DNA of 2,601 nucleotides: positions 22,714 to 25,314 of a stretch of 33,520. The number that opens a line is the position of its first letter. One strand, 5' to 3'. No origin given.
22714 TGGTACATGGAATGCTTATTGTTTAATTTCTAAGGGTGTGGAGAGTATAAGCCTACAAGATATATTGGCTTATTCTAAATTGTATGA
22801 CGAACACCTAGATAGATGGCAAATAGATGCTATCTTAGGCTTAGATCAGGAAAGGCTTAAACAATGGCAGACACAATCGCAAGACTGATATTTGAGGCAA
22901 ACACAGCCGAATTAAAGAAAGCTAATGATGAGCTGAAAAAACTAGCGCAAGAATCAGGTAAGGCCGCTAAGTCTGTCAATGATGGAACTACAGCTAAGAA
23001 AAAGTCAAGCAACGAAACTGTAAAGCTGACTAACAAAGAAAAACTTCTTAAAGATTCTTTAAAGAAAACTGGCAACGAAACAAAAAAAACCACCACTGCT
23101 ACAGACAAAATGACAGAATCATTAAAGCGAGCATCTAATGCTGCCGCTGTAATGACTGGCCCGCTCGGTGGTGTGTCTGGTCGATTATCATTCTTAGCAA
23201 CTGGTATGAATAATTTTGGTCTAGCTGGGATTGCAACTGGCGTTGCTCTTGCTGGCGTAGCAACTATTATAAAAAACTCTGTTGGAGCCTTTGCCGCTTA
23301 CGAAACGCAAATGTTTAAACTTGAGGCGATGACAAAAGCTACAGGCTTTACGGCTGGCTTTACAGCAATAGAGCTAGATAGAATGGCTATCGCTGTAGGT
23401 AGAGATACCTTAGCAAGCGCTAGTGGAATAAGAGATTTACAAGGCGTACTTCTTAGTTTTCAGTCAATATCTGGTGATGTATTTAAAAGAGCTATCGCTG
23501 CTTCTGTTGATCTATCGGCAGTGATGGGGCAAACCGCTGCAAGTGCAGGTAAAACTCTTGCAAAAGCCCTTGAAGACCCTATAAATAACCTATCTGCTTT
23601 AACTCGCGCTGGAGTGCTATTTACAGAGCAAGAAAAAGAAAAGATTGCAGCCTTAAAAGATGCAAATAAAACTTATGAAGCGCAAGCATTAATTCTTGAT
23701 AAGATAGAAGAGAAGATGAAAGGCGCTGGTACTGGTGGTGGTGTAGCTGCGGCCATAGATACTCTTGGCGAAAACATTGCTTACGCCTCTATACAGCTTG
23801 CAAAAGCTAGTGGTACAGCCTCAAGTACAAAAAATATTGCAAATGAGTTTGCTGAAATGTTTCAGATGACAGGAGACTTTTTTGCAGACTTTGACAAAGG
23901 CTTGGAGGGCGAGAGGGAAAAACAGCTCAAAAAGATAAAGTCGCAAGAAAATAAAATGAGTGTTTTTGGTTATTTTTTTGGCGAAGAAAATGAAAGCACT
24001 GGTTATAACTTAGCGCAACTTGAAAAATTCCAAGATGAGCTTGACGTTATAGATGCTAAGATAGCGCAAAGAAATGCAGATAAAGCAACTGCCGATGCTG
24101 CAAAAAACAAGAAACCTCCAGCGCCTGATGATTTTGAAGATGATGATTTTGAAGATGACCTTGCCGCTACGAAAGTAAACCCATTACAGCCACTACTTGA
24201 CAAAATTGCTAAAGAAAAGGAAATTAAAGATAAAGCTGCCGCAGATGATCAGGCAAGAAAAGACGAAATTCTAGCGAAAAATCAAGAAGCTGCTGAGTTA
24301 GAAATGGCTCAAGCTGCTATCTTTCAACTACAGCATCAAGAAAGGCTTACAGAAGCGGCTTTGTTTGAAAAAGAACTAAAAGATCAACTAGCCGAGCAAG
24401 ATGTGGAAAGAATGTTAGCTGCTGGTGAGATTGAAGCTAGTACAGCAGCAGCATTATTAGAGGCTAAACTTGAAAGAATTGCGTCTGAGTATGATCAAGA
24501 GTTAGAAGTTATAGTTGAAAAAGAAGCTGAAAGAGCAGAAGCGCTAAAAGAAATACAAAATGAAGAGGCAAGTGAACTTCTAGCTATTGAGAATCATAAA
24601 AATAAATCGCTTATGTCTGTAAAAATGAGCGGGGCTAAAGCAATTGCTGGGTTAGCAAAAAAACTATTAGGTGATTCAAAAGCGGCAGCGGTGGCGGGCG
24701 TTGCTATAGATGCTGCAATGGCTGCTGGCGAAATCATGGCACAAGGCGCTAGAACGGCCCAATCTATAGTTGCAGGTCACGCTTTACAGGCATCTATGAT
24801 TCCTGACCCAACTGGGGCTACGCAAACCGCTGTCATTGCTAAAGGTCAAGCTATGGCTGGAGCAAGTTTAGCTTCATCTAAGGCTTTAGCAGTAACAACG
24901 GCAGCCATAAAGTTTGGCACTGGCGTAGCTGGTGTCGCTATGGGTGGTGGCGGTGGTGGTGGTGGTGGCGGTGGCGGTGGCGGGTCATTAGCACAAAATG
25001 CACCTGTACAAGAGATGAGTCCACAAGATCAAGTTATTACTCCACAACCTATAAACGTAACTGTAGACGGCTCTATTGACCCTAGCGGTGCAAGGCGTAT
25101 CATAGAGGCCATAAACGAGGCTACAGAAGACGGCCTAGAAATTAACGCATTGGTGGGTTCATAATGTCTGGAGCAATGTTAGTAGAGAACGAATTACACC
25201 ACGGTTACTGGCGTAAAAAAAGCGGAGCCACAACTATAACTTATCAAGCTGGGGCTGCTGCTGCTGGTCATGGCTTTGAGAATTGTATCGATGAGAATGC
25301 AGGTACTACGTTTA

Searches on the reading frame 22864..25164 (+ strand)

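Call 31: search_protein_families(library=pfam, proteins=[window:22864-25164:+], max_evalue=0.01)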
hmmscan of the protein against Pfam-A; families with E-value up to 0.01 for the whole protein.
window:22864-25164:+ (766 aa): 0 families

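Call 32: search_protein_families(library=phrogs, proteins=[window:22864-25164:+], max_evalue=0.001)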
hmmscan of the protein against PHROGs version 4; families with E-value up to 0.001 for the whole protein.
window:22864-25164:+ (766 aa): 2 families
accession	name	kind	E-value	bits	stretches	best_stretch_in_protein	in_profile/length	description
phrog_27166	-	tail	1.2e-21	77.7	1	95-289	31-220/751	tail length tape measure protein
phrog_5218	-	unknown function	0.0001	21.6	1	20-250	133-333/1599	-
